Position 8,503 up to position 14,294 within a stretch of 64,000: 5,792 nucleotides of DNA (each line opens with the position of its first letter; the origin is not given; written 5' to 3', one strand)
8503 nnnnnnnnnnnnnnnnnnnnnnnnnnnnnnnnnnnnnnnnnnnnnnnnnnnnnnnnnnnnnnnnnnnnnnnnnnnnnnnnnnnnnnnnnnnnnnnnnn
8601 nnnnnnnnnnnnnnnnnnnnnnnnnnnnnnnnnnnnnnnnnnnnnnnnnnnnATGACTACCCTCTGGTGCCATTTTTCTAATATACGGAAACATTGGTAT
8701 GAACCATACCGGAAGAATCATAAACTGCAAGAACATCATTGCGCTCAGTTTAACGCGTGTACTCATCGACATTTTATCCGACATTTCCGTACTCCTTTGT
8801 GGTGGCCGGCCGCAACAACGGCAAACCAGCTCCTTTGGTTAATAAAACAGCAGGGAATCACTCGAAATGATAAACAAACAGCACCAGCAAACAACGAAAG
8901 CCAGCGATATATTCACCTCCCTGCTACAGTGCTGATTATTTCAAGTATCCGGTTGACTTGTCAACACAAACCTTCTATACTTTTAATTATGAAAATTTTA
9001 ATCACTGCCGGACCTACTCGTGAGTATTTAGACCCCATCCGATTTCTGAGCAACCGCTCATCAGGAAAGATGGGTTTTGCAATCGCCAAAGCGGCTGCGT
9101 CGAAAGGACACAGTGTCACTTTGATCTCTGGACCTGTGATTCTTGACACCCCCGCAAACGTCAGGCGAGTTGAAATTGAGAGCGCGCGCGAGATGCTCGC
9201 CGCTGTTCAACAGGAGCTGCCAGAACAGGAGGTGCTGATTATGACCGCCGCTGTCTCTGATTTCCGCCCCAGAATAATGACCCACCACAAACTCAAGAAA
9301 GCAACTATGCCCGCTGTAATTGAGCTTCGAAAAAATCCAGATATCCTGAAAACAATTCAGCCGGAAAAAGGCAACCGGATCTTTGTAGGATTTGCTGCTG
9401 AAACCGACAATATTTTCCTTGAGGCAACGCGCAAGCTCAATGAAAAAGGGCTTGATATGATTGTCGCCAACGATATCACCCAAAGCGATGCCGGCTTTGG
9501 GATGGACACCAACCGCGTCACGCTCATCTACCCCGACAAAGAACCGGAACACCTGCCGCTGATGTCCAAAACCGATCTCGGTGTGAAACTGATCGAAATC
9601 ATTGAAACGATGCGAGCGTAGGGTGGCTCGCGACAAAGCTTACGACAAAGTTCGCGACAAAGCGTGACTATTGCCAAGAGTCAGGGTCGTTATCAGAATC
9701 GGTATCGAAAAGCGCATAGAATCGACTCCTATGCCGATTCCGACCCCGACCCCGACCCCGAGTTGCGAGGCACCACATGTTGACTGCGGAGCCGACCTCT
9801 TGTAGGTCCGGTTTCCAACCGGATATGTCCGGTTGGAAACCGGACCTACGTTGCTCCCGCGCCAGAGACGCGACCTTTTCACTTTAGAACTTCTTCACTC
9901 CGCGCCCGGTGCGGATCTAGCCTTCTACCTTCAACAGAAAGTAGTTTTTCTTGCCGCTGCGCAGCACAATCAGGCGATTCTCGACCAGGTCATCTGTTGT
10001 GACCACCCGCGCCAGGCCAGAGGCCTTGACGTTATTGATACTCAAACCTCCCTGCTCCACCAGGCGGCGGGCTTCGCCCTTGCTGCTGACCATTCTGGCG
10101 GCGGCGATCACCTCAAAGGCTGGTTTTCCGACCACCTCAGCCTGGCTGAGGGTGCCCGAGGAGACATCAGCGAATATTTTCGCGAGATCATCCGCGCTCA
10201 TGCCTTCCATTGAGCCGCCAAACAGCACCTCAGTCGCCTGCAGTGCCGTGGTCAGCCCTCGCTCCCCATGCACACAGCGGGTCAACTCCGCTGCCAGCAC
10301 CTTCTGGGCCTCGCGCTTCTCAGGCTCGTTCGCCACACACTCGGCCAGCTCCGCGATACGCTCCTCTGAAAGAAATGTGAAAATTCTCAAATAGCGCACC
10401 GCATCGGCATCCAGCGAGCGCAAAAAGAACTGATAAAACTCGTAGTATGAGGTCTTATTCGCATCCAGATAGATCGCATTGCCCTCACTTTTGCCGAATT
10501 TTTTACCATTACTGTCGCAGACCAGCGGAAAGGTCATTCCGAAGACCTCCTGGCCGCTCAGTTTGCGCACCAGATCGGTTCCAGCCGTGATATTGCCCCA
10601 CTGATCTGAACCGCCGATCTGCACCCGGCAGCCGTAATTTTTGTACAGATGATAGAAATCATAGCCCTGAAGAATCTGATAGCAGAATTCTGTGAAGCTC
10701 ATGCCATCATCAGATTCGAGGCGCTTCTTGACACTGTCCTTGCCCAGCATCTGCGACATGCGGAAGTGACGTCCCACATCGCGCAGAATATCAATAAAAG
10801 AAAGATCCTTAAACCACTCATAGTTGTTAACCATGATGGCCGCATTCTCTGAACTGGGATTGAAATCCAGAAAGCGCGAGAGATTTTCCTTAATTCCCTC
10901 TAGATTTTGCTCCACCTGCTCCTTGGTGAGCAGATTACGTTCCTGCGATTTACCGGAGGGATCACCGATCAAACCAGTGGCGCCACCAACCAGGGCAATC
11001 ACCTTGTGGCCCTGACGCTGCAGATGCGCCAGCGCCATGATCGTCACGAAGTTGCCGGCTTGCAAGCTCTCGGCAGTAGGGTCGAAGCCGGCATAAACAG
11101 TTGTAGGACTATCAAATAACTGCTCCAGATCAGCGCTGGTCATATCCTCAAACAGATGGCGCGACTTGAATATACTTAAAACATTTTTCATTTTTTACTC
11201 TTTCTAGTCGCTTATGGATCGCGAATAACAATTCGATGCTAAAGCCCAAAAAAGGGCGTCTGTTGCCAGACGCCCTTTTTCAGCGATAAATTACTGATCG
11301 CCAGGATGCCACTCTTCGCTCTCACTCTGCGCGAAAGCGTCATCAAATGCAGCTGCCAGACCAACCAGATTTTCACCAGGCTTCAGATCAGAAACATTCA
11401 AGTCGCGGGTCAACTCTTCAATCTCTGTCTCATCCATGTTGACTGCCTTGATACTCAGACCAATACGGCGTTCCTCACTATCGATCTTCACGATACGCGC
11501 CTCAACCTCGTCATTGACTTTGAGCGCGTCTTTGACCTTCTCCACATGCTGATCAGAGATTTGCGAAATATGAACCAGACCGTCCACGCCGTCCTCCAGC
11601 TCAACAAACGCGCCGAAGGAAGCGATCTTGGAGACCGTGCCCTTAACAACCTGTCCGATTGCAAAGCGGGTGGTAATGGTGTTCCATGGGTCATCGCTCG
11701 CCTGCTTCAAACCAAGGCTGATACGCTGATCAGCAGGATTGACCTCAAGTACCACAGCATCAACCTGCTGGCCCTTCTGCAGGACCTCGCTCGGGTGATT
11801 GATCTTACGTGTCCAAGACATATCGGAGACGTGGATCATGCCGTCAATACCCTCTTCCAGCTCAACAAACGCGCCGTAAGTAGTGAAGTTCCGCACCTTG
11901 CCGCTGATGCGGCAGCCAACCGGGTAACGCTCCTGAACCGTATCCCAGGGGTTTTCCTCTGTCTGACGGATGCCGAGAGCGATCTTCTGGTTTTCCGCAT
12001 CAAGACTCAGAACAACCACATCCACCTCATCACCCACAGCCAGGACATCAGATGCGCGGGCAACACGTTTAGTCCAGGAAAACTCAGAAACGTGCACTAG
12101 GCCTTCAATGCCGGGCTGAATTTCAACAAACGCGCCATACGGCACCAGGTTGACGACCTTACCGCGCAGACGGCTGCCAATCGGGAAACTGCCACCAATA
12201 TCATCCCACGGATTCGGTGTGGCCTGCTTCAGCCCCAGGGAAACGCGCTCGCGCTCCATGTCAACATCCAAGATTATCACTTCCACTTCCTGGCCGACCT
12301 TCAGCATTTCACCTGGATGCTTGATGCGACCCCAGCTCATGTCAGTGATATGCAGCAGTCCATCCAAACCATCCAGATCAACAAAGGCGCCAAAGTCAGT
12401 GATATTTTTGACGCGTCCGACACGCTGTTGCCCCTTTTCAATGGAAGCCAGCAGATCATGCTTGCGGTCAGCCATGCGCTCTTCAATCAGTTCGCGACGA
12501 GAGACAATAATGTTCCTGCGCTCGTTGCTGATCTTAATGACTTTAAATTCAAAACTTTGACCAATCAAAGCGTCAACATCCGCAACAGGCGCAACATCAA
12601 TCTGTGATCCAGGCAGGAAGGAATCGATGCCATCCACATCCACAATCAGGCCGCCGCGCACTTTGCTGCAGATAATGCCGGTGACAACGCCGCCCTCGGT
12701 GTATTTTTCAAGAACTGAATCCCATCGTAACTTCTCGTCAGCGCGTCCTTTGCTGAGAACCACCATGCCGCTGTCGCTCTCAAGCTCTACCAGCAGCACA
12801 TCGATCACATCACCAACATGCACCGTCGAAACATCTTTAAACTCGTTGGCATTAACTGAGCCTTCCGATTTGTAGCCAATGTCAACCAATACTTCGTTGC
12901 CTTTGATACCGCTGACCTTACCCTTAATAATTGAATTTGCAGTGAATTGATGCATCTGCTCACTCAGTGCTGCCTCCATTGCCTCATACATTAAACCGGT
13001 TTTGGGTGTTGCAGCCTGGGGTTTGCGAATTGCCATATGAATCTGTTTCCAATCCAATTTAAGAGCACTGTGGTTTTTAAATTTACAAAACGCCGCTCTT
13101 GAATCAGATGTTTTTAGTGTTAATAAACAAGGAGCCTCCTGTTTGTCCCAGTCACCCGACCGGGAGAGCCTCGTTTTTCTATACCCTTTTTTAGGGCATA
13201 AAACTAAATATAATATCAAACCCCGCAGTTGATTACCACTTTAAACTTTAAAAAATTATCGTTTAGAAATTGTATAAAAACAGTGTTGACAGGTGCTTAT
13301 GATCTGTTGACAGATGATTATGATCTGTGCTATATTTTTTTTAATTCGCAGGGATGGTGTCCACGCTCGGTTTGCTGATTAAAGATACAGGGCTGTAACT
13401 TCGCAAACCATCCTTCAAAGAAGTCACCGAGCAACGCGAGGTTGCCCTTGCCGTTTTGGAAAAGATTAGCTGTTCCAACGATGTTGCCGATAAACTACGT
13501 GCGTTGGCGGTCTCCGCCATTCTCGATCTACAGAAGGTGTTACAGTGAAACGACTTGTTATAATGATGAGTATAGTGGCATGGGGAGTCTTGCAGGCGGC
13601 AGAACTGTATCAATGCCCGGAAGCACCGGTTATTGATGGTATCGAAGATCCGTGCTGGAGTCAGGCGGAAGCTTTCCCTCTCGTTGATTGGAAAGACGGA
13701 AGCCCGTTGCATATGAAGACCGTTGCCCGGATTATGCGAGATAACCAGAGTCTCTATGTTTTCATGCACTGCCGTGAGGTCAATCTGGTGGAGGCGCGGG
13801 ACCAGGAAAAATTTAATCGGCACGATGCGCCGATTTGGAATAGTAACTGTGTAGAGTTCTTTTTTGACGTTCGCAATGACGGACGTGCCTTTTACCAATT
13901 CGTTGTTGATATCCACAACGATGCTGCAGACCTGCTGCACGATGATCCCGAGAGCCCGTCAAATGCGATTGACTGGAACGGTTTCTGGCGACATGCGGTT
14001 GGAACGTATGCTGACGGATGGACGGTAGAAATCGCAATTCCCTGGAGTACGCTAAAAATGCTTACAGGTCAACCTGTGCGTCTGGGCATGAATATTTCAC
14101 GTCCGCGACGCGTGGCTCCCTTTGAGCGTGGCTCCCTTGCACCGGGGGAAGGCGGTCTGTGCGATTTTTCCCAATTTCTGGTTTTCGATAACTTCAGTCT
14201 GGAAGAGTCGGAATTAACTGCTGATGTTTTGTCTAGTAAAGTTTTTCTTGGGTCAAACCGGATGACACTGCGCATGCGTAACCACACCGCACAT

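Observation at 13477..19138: Circularly permuted 5.66-kb three-gene cassette bounded by 95-bp direct repeats that preserve a gene-gene junction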

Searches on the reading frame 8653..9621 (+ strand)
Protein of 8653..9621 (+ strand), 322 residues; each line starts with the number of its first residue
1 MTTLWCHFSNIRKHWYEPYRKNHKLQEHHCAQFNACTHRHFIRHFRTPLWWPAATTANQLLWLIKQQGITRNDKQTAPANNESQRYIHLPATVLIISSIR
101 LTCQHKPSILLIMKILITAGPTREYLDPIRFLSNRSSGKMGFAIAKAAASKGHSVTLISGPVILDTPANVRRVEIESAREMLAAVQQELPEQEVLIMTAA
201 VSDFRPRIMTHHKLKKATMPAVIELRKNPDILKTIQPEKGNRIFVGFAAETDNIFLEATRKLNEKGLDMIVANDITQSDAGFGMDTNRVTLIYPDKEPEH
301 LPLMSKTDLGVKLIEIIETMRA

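Call 44: search_protein_families(library=ncbifam, proteins=[window:8653-9621:+], max_evalue=0.01)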
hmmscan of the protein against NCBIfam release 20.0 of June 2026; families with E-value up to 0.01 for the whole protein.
window:8653-9621:+ (322 aa): 4 families
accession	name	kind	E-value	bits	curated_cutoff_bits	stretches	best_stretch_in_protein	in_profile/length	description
TIGR00521.1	coaBC_dfp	equivalog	1.6e-66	225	219.7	1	113-317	187-391/392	bifunctional phosphopantothenoylcysteine decarboxylase/phosphopantothenate--cysteine ligase CoaBC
NF005231.0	PRK06732.1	equivalog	6.8e-25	88.2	265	2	113-212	1-102/229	phosphopantothenate--cysteine ligase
TIGR02114.1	coaB_strep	equivalog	7.2e-21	75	217.2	1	113-261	1-140/228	phosphopantothenate--cysteine ligase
NF007199.0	PRK09620.1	equivalog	4.1e-09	36.2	248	1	114-274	5-182/229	hypothetical protein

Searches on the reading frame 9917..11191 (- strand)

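Call 44: search_protein_families(library=ncbifam, proteins=[window:9917-11191:-], max_evalue=0.01)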
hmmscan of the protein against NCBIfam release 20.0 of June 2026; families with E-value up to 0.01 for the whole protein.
window:9917-11191:- (424 aa): 3 families
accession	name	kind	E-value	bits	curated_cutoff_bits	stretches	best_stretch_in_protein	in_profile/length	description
TIGR00234.1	tyrS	equivalog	2.1e-114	382.8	113.8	1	3-422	5-405/406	tyrosine--tRNA ligase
NF006330.0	PRK08560.1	equivalog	4.1e-05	22.8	220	1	11-243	12-235/342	tyrosine--tRNA ligase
NF001968.0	PRK00750.1-2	equivalog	0.0055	15.2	648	1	186-243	248-305/528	lysine--tRNA ligase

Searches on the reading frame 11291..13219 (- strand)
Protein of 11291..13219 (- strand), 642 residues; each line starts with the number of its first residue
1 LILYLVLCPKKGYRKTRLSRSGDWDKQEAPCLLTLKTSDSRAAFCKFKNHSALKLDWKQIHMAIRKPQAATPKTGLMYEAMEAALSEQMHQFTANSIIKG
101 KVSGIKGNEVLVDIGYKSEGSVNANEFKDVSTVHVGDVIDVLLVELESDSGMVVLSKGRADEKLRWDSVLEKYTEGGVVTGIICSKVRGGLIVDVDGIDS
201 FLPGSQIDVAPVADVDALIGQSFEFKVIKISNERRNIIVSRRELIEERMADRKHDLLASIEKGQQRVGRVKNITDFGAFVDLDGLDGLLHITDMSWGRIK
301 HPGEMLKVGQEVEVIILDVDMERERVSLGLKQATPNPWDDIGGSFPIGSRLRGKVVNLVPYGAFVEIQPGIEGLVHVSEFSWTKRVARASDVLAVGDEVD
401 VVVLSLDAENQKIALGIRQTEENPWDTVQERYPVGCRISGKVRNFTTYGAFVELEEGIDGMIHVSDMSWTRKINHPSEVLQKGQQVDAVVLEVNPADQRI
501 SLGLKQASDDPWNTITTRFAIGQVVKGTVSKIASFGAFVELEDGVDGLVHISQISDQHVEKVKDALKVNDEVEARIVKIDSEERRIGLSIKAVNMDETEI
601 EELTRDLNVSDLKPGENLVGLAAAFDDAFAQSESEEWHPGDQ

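Call 6: search_protein_families(library=pfam, proteins=[window:11291-13219:-])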
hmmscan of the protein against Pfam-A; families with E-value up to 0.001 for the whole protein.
window:11291-13219:- (642 aa): 6 families
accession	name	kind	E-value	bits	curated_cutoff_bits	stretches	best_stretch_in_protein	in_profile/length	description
PF00575.29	S1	-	6.1e-96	315.3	22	6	519-591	2-74/74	S1 RNA binding domain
PF23459.1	S1_RRP5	-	4e-32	111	27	4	522-589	4-71/72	RRP5 S1 domain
PF21710.3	Spt6_S1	-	3.1e-15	56.7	27.5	1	434-505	16-87/91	Spt6, S1/OB domain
PF13509.12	S1_2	-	3.7e-08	33.8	21.8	0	521-558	1-38/61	S1 domain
PF18614.7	RNase_II_C_S1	-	3.7e-07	30.3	26.6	0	387-415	26-56/59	RNase II-type exonuclease C-terminal S1 domain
PF24685.1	OB_RRP5_4th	-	1.1e-05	25.8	31.5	0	544-579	36-71/92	RRP5 OB-fold domain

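Call 76: find_related_loci(query=window:11291-13219:-, collection=genome_contigs, flank=3000)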
Query window:11291-13219:- (642 aa) in genome_contigs; peptide patterns used: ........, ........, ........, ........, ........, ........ (x = any residue, [..] = any of these).
600 stretches matched a pattern (row limit reached: there are more); 574 encode a relative of the query (tblastn E <= 1e-3); the best 80 are kept; 80 distinct loci.
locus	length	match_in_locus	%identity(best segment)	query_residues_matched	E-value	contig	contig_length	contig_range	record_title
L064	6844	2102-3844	84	58-640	0e+0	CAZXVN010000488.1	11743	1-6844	MAG TPA_asm: uncultured Lentisphaeraceae bacterium isolate binchicken_co18_76 genome assembly, contig: k141_1997647, who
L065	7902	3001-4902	80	7-640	0e+0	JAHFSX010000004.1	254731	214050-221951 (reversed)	MAG: Verrucomicrobia bacterium isolate nzgw607 NODE_16_length_254732_cov_5.764641, whole genome shotgun sequence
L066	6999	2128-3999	80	8-640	0e+0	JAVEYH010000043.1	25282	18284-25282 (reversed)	MAG: Kiritimatiellia bacterium isolate BF4_25 NODE_5791_length_25282_cov_12.187597_Biofilm4, whole genome shotgun sequen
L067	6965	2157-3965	81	36-640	0e+0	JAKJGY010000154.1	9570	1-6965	MAG: Verrucomicrobia bacterium isolate UR.bin231 UR_contig_21657, whole genome shotgun sequence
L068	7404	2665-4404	82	61-642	0e+0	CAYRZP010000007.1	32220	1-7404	MAG TPA_asm: uncultured Lentisphaeraceae bacterium isolate binchicken_co154_749 genome assembly, contig: NODE_1888_lengt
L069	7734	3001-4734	76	61-640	0e+0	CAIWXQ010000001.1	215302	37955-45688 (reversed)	uncultured bacterium isolate Umea3_bin-3605 genome assembly, contig: bin-3605:01/48, whole genome shotgun sequence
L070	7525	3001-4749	75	58-642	0e+0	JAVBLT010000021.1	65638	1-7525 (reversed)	MAG: Kiritimatiellia bacterium isolate EPI_MAG_00031 c_000008987815, whole genome shotgun sequence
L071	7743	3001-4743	84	60-642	0e+0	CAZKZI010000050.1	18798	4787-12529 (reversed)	MAG TPA_asm: uncultured Lentisphaeraceae bacterium isolate SRP178699_co1_607 genome assembly, contig: NODE_3586_length_1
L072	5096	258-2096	71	27-640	0e+0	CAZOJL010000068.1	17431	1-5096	MAG TPA_asm: uncultured Akkermansia sp. isolate SRP178699_co1_614 genome assembly, contig: NODE_4076_length_17431_cov_23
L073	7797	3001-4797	70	40-640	0e+0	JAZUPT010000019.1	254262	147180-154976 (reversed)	MAG: Candidatus Spyradenecus sp. isolate T1900044864_TS20190330.MAGScoT_cleanbin_000010 SGB_3119_k141_1390108, whole gen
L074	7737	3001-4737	72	61-640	0e+0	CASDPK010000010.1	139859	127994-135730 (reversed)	uncultured Lentisphaeraceae bacterium isolate O25_L1_391391_idba_bin.166 genome assembly, contig: O25_L1_391391_idba_bin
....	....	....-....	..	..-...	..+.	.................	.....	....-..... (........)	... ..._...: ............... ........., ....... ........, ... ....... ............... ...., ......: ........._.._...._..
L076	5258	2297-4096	70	41-642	0e+0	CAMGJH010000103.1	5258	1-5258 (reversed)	MAG: uncultured Lentisphaeraceae bacterium isolate SRR11551383_bin.25_metaWRAP_v1.3_MAG genome assembly, contig: ERZ1147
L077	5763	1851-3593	71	58-640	0e+0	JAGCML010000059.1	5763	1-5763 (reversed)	MAG: Kiritimatiellae bacterium isolate RGIG9925 Yak_Rectum.Co__c801946, whole genome shotgun sequence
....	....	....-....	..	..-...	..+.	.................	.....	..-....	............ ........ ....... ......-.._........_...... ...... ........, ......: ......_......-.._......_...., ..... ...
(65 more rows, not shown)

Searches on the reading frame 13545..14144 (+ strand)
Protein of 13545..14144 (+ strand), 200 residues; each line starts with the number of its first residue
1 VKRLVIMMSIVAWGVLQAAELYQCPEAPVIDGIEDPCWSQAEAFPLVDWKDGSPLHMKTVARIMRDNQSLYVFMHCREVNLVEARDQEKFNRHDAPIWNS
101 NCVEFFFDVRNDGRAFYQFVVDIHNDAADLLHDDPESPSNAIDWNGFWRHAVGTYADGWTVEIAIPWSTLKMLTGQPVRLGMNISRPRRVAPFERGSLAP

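Call 83: find_homologous_proteins(query=window:13545-14144:+, max_evalue=1e-20)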
Query window:13545-14144:+: 80 candidates shared short words with the query, none scored E <= 1e-20.
